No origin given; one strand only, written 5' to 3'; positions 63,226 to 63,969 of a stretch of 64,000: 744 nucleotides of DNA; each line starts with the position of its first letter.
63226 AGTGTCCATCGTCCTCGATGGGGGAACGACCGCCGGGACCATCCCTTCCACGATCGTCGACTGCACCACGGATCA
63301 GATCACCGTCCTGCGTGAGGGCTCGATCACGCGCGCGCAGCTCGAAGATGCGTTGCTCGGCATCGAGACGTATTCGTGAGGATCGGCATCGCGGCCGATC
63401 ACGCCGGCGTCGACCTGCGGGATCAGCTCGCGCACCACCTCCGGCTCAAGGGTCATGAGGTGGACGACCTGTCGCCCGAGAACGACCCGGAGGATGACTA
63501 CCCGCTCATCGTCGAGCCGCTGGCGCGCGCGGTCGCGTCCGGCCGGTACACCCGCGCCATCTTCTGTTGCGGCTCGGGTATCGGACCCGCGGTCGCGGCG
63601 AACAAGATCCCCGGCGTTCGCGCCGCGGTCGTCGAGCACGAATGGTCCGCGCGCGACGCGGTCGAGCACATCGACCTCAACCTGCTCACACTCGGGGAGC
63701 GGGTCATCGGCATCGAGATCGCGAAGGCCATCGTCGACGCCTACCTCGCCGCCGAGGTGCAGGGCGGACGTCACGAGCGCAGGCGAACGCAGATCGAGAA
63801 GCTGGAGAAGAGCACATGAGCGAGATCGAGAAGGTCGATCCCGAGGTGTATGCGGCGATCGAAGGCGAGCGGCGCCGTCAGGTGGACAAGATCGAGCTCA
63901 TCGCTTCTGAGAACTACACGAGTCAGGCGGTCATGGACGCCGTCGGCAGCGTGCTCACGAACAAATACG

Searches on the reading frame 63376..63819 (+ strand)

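Call 65: search_protein_families(library=pfam, proteins=[window:63376-63819:+], max_evalue=0.00001)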
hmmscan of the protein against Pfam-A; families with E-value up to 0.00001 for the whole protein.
window:63376-63819:+ (147 aa): 1 family
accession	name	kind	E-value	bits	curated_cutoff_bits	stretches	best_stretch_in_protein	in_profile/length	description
PF02502.23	LacAB_rpiB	-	2.6e-45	154.2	24.7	1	3-140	1-138/138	Ribose/Galactose Isomerase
